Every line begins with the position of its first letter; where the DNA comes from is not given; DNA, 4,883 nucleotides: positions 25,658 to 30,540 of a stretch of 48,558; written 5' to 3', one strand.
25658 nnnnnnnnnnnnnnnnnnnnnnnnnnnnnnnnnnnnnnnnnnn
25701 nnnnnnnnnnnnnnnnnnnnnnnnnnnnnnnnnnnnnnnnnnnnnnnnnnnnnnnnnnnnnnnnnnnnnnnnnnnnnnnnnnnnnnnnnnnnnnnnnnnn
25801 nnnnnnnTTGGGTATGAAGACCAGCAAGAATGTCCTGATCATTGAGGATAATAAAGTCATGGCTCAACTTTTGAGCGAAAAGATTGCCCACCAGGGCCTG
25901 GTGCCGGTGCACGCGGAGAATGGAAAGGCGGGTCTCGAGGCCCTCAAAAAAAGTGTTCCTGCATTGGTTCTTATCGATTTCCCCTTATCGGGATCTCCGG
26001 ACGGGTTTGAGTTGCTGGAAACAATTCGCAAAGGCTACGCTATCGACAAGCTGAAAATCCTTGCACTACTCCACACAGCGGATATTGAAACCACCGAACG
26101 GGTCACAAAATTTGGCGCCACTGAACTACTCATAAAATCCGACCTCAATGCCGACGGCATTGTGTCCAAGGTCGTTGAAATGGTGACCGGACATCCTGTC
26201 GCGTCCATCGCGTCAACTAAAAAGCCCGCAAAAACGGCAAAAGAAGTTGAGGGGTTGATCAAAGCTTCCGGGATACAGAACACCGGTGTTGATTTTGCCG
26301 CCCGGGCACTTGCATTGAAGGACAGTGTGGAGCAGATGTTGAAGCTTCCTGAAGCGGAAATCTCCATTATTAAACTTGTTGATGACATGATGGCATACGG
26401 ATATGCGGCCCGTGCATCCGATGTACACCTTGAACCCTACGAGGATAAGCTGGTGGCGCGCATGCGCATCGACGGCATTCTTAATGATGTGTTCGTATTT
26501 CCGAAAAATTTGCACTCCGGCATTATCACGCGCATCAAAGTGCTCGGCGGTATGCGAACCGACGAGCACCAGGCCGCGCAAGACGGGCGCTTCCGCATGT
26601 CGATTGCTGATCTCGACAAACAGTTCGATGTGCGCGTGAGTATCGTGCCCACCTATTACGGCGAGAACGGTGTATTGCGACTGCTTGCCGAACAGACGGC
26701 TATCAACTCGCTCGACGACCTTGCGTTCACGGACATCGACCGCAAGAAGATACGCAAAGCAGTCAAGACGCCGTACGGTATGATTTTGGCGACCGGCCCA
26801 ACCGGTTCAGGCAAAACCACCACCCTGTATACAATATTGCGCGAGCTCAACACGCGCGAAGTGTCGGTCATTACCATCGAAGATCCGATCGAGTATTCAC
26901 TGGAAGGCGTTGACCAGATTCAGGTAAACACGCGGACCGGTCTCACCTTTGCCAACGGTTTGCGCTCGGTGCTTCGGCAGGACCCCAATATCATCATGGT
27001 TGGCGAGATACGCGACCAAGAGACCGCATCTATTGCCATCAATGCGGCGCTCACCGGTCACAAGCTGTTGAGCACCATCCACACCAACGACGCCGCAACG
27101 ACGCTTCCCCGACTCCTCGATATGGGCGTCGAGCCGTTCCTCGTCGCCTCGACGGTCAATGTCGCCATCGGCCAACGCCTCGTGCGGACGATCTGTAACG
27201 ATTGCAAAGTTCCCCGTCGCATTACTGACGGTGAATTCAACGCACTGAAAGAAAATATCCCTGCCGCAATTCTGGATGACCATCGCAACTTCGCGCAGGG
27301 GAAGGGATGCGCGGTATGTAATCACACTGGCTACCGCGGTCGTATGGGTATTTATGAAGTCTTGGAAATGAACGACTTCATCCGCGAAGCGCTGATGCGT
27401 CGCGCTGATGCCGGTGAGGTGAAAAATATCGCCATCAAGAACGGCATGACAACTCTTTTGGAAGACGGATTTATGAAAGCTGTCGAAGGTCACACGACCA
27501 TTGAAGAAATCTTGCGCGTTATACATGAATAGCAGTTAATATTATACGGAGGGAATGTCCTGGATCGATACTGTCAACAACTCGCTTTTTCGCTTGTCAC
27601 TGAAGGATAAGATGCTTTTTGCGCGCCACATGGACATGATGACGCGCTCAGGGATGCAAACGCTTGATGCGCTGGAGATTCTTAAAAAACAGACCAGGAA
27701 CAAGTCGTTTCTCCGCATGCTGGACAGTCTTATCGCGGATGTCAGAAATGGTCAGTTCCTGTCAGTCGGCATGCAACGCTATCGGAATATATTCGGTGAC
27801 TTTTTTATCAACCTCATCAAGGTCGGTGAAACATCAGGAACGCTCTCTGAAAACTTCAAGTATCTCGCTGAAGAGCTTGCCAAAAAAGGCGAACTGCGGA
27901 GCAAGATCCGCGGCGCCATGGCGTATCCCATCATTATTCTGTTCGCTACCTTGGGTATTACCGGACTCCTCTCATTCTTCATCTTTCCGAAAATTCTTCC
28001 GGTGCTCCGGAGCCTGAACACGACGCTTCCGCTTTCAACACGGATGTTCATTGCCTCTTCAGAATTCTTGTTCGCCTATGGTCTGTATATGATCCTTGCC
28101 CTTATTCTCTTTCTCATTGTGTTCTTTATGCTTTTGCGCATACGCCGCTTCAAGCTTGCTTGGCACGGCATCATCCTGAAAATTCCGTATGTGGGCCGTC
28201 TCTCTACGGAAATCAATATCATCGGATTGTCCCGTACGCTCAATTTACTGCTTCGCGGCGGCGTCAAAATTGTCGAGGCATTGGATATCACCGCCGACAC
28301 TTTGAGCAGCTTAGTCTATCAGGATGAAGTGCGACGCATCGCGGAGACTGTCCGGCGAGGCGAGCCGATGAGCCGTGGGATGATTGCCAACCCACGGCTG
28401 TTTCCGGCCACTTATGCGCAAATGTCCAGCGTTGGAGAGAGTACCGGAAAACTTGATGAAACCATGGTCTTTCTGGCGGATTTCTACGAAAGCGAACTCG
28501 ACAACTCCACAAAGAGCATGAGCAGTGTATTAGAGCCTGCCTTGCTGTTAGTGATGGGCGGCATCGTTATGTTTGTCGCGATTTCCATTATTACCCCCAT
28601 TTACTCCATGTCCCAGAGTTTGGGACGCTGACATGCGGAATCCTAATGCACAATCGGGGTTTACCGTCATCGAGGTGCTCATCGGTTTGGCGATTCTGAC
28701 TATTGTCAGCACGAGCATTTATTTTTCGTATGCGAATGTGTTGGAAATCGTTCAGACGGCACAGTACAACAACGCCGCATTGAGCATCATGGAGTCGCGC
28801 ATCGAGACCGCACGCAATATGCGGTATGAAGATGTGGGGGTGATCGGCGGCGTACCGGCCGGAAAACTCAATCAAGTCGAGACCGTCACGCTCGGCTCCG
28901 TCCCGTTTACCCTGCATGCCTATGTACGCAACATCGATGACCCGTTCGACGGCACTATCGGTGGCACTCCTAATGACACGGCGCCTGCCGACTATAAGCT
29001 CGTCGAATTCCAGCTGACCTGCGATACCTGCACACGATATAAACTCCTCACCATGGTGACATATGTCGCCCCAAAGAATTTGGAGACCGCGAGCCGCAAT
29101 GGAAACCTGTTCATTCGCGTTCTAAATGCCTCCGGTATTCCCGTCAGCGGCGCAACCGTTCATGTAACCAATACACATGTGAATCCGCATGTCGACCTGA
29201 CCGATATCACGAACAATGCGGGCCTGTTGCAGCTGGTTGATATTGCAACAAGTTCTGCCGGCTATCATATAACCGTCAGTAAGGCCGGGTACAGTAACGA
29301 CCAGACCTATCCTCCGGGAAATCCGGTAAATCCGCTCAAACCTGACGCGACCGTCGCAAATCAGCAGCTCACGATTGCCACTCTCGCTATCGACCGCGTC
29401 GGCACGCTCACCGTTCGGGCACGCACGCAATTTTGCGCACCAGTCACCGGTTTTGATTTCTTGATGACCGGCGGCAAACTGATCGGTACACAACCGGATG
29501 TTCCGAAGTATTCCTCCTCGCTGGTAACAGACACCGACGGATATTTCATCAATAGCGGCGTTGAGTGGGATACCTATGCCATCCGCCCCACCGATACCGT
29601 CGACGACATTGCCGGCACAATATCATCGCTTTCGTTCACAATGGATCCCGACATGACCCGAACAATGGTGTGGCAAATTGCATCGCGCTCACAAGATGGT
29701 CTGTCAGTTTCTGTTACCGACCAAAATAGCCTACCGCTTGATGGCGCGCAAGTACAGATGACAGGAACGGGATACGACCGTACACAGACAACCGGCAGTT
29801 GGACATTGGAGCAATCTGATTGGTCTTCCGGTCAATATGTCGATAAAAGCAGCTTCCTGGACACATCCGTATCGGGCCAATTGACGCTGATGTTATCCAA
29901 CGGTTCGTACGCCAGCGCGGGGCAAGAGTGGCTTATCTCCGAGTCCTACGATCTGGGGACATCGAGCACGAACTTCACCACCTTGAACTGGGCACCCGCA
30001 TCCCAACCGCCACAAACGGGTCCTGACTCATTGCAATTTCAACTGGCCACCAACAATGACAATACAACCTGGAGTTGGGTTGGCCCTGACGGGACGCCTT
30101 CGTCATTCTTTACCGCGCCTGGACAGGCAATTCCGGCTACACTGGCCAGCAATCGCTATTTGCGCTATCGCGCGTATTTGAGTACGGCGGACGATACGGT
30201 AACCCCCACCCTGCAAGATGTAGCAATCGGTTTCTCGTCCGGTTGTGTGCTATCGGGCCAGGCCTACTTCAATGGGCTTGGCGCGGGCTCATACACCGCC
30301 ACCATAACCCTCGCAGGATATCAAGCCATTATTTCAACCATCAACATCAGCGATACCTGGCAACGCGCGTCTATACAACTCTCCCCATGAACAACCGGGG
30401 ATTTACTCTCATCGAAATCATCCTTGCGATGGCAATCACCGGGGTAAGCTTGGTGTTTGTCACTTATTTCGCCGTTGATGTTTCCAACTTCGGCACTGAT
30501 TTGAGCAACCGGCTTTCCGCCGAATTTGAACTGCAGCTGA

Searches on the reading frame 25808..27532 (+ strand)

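Call 65: search_protein_families(library=pfam, proteins=[window:25808-27532:+], max_evalue=0.001)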
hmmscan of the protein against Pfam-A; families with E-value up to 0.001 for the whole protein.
window:25808-27532:+ (574 aa): 4 families
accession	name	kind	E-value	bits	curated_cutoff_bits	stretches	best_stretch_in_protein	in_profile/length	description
PF00437.27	T2SSE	-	2.1e-118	395.6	24.9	1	186-570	7-370/370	Type II/IV secretion system protein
PF00072.30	Response_reg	-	5.2e-14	52.8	30.2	1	9-111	1-100/111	Response regulator receiver domain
PF25199.1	nSTAND_NTPase5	-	3e-05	24.3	34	1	315-374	32-93/145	Novel STAND NTPase 5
PF13401.12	AAA_22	-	0.00011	23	27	1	324-364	6-46/130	AAA domain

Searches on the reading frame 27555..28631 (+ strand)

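Call 65: search_protein_families(library=pfam, proteins=[window:27555-28631:+], max_evalue=0.001)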
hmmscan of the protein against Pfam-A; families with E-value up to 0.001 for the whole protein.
window:27555-28631:+ (358 aa): 1 family
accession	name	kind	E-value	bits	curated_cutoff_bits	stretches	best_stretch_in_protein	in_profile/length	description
PF00482.28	T2SSF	-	4e-51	172.6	25.2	2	226-348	2-125/125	Type II secretion system (T2SS), protein F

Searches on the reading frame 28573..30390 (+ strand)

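Call 65: search_protein_families(library=pfam, proteins=[window:28573-30390:+], max_evalue=0.001)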
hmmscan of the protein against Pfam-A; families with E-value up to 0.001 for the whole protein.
window:28573-30390:+ (605 aa): 2 families
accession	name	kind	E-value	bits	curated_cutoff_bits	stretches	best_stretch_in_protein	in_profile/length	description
PF13620.12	CarboxypepD_reg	-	3.1e-10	40.7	32.3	1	182-244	5-63/82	Carboxypeptidase regulatory-like domain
PF07963.17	N_methyl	-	1.9e-06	27.7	21.2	1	25-50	2-27/27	Prokaryotic N-terminal methylation motif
